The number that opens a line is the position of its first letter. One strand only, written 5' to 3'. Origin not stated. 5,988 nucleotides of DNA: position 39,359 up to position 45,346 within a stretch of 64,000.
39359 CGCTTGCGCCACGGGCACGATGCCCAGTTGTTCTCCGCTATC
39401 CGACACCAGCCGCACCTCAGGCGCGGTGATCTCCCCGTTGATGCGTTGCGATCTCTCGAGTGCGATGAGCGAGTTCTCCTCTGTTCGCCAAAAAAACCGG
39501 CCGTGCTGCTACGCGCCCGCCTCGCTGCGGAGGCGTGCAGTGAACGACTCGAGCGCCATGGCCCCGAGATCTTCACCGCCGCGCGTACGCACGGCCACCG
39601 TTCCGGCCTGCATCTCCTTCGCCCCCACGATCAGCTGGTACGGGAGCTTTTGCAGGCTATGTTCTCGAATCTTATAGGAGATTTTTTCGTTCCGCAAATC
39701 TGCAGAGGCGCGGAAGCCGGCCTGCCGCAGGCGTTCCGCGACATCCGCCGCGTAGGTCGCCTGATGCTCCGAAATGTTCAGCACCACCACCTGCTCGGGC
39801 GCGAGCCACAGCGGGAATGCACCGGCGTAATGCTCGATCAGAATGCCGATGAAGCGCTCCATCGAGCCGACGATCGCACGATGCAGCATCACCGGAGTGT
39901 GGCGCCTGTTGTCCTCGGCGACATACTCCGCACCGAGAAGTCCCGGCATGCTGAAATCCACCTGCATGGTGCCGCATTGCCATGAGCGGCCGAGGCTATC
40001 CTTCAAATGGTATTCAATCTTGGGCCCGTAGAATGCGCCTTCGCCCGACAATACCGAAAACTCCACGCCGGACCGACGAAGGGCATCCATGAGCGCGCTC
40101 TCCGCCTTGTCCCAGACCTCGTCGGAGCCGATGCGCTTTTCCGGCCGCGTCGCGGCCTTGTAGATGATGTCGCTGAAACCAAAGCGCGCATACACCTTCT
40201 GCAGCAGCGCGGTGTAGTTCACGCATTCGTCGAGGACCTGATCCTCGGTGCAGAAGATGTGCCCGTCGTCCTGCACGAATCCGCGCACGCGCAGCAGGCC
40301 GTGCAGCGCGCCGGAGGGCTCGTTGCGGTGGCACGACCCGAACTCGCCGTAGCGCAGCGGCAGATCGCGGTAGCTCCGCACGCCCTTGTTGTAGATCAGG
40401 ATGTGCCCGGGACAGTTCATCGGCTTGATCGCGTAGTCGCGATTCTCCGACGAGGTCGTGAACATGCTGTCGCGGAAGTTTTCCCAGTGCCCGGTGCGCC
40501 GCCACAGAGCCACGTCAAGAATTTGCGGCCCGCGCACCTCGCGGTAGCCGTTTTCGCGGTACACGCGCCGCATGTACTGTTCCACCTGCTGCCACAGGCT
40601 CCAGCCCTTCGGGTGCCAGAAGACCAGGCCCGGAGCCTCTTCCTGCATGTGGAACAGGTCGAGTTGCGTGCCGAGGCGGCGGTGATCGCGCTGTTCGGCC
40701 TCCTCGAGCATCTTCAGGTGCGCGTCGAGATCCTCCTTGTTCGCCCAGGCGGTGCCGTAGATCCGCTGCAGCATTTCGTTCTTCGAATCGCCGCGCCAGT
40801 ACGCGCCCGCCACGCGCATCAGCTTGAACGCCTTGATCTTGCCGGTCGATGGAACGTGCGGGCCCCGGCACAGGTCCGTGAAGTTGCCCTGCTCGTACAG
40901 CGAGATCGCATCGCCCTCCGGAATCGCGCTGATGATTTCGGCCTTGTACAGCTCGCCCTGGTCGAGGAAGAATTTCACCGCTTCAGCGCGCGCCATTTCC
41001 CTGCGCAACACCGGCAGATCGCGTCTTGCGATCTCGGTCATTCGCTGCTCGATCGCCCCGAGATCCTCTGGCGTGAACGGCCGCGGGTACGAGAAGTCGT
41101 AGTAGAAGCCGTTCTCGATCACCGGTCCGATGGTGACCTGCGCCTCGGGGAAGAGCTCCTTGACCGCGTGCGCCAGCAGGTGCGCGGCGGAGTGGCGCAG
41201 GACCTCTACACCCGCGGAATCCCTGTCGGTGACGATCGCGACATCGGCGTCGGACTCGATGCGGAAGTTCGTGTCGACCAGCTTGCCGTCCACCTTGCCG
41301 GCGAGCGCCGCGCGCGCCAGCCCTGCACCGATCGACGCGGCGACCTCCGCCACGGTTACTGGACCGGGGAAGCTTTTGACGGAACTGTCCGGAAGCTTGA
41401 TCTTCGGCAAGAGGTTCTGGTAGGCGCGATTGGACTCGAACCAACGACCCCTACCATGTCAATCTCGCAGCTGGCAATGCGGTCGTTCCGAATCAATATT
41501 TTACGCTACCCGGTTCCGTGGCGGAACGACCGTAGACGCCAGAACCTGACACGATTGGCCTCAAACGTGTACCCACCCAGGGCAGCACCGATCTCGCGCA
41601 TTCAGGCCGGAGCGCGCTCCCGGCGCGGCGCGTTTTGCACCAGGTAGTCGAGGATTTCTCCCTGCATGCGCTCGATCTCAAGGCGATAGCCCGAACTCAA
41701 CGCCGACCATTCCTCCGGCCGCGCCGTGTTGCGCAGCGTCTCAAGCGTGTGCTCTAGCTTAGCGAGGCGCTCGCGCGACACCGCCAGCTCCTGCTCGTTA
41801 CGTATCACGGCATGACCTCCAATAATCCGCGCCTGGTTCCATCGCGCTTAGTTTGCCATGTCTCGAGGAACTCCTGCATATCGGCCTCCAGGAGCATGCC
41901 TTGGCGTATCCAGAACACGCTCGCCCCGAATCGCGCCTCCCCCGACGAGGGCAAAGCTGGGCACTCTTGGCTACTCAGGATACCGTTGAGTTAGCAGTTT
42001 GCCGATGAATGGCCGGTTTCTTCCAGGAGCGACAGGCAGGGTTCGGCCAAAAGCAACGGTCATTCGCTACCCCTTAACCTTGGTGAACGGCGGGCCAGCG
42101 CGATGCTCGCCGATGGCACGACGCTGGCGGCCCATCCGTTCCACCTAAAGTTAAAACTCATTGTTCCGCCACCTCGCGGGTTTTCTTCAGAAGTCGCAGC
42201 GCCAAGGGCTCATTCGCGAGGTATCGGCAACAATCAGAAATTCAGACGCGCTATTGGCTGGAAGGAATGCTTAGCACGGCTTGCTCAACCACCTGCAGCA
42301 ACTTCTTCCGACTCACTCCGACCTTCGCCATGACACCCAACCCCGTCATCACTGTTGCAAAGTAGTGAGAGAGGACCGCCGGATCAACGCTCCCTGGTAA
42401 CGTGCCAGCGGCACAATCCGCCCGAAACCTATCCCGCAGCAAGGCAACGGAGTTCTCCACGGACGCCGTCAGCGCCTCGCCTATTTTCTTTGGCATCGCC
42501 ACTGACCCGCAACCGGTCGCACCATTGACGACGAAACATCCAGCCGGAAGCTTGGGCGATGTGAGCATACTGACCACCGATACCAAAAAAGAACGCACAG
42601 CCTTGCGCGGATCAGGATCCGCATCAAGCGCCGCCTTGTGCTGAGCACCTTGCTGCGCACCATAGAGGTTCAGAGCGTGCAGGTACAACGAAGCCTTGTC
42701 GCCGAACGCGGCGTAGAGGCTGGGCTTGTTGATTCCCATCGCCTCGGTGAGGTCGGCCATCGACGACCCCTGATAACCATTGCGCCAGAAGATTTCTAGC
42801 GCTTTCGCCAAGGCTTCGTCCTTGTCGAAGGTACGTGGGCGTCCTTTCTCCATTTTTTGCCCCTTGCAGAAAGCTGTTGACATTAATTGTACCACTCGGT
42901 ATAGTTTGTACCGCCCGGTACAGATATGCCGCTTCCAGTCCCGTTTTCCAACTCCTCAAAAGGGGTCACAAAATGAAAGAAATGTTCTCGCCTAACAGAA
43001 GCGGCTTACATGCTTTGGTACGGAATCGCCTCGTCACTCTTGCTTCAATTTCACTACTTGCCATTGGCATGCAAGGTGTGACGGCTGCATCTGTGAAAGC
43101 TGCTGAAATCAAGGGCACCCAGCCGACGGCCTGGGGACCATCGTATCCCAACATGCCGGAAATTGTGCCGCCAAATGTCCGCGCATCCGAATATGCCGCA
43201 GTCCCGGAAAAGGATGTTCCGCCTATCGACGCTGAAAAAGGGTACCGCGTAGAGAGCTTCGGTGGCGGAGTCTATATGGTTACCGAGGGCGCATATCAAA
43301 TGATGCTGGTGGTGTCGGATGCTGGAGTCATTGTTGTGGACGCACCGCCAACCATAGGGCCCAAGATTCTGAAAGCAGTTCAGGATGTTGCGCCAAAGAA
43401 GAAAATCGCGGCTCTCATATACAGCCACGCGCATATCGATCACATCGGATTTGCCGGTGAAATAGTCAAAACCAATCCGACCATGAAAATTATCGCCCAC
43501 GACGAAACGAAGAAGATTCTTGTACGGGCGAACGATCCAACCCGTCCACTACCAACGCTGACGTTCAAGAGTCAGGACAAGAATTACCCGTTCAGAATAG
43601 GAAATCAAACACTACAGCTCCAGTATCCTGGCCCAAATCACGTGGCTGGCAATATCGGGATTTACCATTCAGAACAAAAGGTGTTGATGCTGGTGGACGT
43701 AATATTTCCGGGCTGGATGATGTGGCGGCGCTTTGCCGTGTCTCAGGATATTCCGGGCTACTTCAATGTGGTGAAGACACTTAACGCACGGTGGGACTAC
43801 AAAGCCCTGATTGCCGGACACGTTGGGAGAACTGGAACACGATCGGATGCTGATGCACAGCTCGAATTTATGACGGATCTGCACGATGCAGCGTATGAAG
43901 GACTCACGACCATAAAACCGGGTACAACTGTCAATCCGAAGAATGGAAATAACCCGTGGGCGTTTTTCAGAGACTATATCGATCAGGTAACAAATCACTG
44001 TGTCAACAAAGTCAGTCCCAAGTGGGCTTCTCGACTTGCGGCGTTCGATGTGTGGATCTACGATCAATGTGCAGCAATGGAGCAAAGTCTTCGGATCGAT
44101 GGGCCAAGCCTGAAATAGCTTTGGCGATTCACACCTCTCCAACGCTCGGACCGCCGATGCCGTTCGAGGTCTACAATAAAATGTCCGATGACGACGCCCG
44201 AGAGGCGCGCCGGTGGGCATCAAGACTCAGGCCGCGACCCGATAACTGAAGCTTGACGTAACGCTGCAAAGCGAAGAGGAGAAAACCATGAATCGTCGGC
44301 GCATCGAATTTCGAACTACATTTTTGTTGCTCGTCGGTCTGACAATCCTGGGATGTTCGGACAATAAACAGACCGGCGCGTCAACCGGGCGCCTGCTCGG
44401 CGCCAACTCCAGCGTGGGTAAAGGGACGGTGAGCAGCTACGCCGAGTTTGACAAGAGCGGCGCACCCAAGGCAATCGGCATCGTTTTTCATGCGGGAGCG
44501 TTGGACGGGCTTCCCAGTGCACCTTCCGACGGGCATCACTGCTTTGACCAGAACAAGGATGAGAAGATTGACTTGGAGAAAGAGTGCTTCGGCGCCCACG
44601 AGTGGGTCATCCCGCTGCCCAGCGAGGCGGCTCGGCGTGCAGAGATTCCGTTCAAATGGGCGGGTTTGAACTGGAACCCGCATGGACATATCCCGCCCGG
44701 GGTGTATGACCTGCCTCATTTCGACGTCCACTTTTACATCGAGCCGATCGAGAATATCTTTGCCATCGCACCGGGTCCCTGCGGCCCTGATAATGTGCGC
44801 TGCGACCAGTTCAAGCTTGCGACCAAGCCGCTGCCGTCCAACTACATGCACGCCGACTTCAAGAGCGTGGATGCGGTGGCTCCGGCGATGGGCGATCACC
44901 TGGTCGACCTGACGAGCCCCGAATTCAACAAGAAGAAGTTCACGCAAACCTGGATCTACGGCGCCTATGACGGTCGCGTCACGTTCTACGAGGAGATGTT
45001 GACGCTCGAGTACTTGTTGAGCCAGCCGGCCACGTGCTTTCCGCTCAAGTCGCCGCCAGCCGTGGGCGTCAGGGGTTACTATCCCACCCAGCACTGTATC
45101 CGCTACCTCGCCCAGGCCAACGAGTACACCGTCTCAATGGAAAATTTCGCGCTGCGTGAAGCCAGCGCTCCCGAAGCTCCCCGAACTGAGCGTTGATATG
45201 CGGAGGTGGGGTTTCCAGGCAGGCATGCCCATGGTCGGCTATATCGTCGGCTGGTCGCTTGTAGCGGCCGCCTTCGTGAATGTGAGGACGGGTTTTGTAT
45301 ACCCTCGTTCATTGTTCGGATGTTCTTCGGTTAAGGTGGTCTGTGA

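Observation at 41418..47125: Decayed genomic island integrated in tRNA-Val(GAC), bounded by perfect 45-nt direct repeats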

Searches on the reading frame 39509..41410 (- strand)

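Call 8: search_protein_families(library=pfam, proteins=[window:39509-41410:-], max_evalue=0.01)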
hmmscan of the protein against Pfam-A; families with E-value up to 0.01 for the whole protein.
window:39509-41410:- (633 aa): 5 families
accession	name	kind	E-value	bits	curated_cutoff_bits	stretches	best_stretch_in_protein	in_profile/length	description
PF00587.30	tRNA-synt_2b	-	5.4e-49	167.1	29.3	1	317-528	1-179/179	tRNA synthetase class II core domain (G, H, P, S and T)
PF03129.25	HGTP_anticodon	-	1.8e-22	79.7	21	1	540-629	1-93/94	Anticodon binding domain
PF07973.19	tRNA_SAD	-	2.7e-19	69.3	24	1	169-218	1-44/44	Threonyl and Alanyl tRNA synthetase second additional domain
PF02824.27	TGS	-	4e-10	40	22.2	1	3-61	2-60/60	TGS domain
PF13399.11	LytR_C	-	0.0038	18.6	22.2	0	541-575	4-39/86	LytR cell envelope-related transcriptional attenuator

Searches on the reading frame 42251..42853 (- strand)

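Call 8: search_protein_families(library=pfam, proteins=[window:42251-42853:-], max_evalue=0.01)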
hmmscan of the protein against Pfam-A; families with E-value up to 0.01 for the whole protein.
window:42251-42853:- (200 aa): 2 families
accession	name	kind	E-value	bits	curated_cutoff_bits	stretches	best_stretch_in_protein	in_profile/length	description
PF00440.29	TetR_N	-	1.6e-10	41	24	1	15-59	2-46/47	Bacterial regulatory proteins, tetR family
PF16925.10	TetR_C_13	-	2.3e-08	34.8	27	1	86-182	5-99/109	Tetracyclin repressor-like, C-terminal domain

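Call 21: search_protein_families(library=ncbifam, proteins=[window:42251-42853:-], max_evalue=0.01)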
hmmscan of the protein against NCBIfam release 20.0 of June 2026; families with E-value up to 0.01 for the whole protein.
window:42251-42853:- (200 aa): 10 families
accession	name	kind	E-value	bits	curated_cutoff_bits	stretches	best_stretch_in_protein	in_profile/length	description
NF053731.1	TransRegFasRMycb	equivalog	1.4e-09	38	330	1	6-93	8-95/199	HTH-type transcriptional activator FasR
NF050111.1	TransRegSACE7040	equivalog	1e-06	28.8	250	1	13-90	5-82/186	SACE_7040 family transcriptional regulator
TIGR03613.1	RutR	equivalog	1.3e-06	28.4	368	1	12-140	11-136/202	pyrimidine utilization regulatory protein R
NF051852.1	efflux_TF_MtrR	exception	3.9e-06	26.8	280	1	11-190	12-191/205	multidrug efflux system transcriptional repressor MtrR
NF041196.1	ScbR_bind_reg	equivalog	4.5e-06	27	150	1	15-190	12-179/191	ScbR family autoregulator-binding transcription factor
NF051457.1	acryl_TF_AcuR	equivalog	8.6e-06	25.2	247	1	11-186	19-193/204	acrylate utilization transcriptional regulator AcuR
TIGR03968.1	mycofact_TetR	equivalog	0.00014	21.5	224.9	1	3-57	3-57/190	mycofactocin system transcriptional regulator MftR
NF011584.0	PRK15008.1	equivalog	0.00091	19.1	230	1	10-89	19-97/212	HTH-type transcriptional regulator RutR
NF010319.1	PRK13756.1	equivalog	0.0022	17.9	265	1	10-62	3-54/199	tetracycline resistance transcriptional repressor TetR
NF007949.0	PRK10668.1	equivalog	0.0074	15.8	271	0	12-94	14-97/216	multidrug efflux transporter transcriptional repressor AcrR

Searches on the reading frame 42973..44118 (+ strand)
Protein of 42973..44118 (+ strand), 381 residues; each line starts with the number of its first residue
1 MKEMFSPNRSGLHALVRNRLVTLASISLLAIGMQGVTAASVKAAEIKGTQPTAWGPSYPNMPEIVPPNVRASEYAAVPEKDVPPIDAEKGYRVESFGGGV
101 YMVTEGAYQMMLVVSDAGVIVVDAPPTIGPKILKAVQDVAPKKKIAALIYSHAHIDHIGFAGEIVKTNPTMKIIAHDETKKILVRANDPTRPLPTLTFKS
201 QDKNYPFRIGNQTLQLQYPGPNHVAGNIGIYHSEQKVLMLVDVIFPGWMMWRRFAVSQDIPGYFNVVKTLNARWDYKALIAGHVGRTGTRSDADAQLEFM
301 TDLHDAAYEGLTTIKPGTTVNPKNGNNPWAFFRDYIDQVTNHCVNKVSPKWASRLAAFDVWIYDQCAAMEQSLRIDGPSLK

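Call 8: search_protein_families(library=pfam, proteins=[window:42973-44118:+], max_evalue=0.01)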
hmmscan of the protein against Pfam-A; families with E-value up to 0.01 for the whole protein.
window:42973-44118:+ (381 aa): 3 families
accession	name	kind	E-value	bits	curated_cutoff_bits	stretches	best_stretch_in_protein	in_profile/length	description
PF00753.33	Lactamase_B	-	6.4e-12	46.3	22.7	1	107-247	5-154/196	Metallo-beta-lactamase superfamily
PF12706.13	Lactamase_B_2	-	3.5e-07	30.5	27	1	120-214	3-103/200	Beta-lactamase superfamily domain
PF19583.5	ODP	-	8.6e-07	29.5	27.2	1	110-244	6-137/194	ODP family beta lactamase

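Call 21: search_protein_families(library=ncbifam, proteins=[window:42973-44118:+], max_evalue=0.01)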
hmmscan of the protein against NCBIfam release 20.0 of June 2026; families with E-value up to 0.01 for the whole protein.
window:42973-44118:+ (381 aa): 37 families (the best 25 are shown)
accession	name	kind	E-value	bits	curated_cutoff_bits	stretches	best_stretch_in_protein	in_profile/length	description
NF012229.1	bla_class_B_core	domain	2.6e-14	53.6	100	1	99-229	9-135/139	metallo-beta-lactamase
NF033574.1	VarG_fam_MBL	equivalog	1.1e-13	51.1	750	1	92-369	76-366/374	VarG family subclass B1-like metallo-beta-lactamase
NF033088.2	bla_subclass_B1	equivalog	3.4e-12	46.5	200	1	110-239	33-155/217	subclass B1 metallo-beta-lactamase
TIGR04559.1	SoxH_rel_PQQ_2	hypoth_equivalog_domain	6.9e-10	38.8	280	1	111-335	33-268/283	quinoprotein relay system zinc metallohydrolase 2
NF033107.1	blaB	exception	8.1e-10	38.8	500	1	104-239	47-175/247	BlaB family subclass B1 metallo-beta-lactamase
NF012146.1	blaB-IND-MUS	exception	4.1e-09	36.1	270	1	104-239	45-173/237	BlaB/IND/MUS family subclass B1 metallo-beta-lactamase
NF000439.2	blaAIM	exception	2.4e-08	33.9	675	1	96-168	47-120/303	AIM family subclass B3 metallo-beta-lactamase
NF040874.1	blaPJM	exception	2.7e-07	30.4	630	1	96-167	47-119/301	PJM family subclass B3 metallo-beta-lactamase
NF000450.2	bla-B1-FLAV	exception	2.6e-06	27.1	450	1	108-240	51-176/242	subclass B1 metallo-beta-lactamase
NF000396.3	blaGIM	exception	3.6e-06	26.3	525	1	142-239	84-172/250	GIM family subclass B1 metallo-beta-lactamase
NF040469.1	blaEFM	exception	8.6e-06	25.1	610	1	63-191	32-155/302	EFM family subclass B3 metallo-beta-lactamase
NF040468.1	blaECM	exception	5.5e-05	22.5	640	1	42-176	12-140/303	ECM family subclass B3 metallo-beta-lactamase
NF033105.1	bla_subclass_B3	equivalog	7.8e-05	22.1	240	1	100-185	15-101/257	subclass B3 metallo-beta-lactamase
NF000453.2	blaPEDO-3_fam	exception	9.5e-05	22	400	1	111-297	51-230/237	PEDO-3 family subclass B1 metallo-beta-lactamase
NF040644.1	blaPAM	exception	0.0002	20.6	615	1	100-183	49-133/287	PAM family subclass B3 metallo-beta-lactamase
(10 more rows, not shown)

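Call 33: search_protein_families(library=padloc, proteins=[window:42973-44118:+], max_evalue=0.01)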
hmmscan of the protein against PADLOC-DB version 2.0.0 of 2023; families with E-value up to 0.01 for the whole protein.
window:42973-44118:+ (381 aa): 0 families

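Call 48: find_homologous_proteins(query=window:42973-44118:+, max_evalue=1e-20)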
Query window:42973-44118:+ (381 aa): 1674 proteins with E <= 1e-20 among 4320 candidates; the best 120 are listed.
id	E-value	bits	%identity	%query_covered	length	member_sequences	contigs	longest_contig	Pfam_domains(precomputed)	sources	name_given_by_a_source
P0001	1.9e-259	878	100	100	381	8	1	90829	PF12706.14,PF19583.6,PF00753.34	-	-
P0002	3.1e-221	753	91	93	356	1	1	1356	PF12706.14,PF19583.6,PF00753.34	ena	-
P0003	6.5e-214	728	82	99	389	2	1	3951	PF12706.14,PF19583.6,PF00753.34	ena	-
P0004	7.1e-200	682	81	92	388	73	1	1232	PF12706.14,PF19583.6,PF00753.34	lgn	-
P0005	3.5e-187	640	75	91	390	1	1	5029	PF12706.14,PF19583.6,PF00753.34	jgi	jgi:glyoxylase-like metal-dependent hydrolase (beta-lactamase superfamily II)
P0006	1.3e-179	616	76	89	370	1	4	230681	PF19583.6,PF00753.34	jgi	jgi:glyoxylase-like metal-dependent hydrolase (beta-lactamase superfamily II)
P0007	4.2e-178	611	70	96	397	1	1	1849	PF12706.14,PF19583.6,PF00753.34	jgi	-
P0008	2.3e-175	602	69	96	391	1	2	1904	PF12706.14,PF19583.6,PF00753.34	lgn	-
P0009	3.3e-168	578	68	95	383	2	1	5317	PF00753.34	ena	-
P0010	3.5e-167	575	64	99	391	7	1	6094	PF12706.14,PF19583.6,PF00753.34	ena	-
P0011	8.3e-167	573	65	100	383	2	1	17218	PF12706.14,PF00753.34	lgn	-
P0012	3.4e-166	571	71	88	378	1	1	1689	PF00753.34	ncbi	-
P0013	5.8e-166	571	66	96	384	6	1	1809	PF00753.34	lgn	-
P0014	6.5e-165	567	64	100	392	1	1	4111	PF12706.14,PF00753.34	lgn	-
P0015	7.4e-165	567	65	97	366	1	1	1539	PF12706.14,PF19583.6,PF00753.34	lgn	-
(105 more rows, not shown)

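Call 49: find_encoding_contigs(protein=P0006, flank=6000, max_places=2)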
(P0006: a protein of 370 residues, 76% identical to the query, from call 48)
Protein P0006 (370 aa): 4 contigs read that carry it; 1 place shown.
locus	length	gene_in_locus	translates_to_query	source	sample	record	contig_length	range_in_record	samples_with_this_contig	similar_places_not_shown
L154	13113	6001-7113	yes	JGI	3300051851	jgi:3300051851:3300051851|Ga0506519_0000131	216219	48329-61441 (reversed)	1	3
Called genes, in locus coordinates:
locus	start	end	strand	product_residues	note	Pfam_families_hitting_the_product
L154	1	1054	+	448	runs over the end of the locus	PF00206:Lyase_1, PF10397:ADSL_C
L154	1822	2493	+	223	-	PF03575:Peptidase_S51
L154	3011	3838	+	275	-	PF00561:Abhydrolase_1, PF12146:Hydrolase_4, PF12697:Abhydrolase_6, PF20434:BD-FAE (faint), PF00326:Peptidase_S9 (weak), PF12146:Hydrolase_4 (weak)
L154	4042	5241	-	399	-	PF05631:MFS_5 (weak), PF07690:MFS_1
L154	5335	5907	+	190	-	PF00440:TetR_N, PF16925:TetR_C_13 (weak)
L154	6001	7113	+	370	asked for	PF00753:Lactamase_B, PF19583:ODP (faint)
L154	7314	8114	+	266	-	PF00106:adh_short, PF08659:KR, PF01370:Epimerase (weak), PF13561:adh_short_C2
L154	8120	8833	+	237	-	PF04752:ChaC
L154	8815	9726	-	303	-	PF00126:HTH_1, PF03466:LysR_substrate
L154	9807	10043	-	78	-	PF01361:Tautomerase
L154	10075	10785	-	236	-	PF00106:adh_short, PF08659:KR (faint), PF23441:SDR, PF13561:adh_short_C2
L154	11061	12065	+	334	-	PF00126:HTH_1, PF03466:LysR_substrate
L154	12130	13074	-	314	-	PF00378:ECH_1, PF16113:ECH_2 (weak)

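Call 50: find_encoding_contigs(protein=P0003, flank=6000, max_places=2)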
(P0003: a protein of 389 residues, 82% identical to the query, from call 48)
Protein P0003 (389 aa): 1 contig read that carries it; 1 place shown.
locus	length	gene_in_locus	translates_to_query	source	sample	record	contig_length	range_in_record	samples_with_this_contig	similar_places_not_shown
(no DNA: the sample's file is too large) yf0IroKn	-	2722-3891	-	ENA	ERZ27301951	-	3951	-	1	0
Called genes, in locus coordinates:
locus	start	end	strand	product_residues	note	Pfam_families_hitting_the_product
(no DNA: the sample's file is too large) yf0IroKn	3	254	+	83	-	?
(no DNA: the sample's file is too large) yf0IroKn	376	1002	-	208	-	PF00589:Phage_integrase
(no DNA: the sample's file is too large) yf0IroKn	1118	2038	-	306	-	PF00126:HTH_1, PF03466:LysR_substrate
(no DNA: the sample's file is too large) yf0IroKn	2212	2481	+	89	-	-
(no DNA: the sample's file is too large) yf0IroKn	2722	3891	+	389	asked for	PF00753:Lactamase_B, PF19583:ODP (weak), PF12706:Lactamase_B_2 (weak)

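Call 51: find_encoding_contigs(protein=P0001, flank=8000, max_places=6)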
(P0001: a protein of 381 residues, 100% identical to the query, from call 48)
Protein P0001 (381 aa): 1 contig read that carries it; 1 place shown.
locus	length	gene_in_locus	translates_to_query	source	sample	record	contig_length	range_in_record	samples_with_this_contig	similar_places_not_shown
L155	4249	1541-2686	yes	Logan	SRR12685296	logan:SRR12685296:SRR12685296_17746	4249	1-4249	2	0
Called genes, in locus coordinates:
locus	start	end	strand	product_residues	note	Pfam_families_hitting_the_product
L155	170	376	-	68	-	-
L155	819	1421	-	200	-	PF00440:TetR_N, PF16925:TetR_C_13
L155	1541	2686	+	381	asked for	PF00753:Lactamase_B, PF19583:ODP (weak), PF12706:Lactamase_B_2 (weak)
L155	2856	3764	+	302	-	PF18197:TTHB210-like (faint)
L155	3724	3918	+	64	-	-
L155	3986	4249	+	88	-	?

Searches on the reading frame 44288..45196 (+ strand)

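Call 8: search_protein_families(library=pfam, proteins=[window:44288-45196:+], max_evalue=0.01)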
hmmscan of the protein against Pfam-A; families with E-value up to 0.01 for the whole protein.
window:44288-45196:+ (302 aa): 1 family
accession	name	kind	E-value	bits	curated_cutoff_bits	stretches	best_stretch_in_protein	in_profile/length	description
PF18197.6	TTHB210-like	-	6.5e-06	27.1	26.6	0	55-88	1-25/50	Hypothetical protein TTHB210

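Call 21: search_protein_families(library=ncbifam, proteins=[window:44288-45196:+], max_evalue=0.01)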
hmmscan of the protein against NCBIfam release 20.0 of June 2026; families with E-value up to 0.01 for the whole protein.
window:44288-45196:+ (302 aa): 0 families

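Call 33: search_protein_families(library=padloc, proteins=[window:44288-45196:+], max_evalue=0.01)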
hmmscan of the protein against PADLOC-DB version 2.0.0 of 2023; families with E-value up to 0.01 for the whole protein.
window:44288-45196:+ (302 aa): 0 families
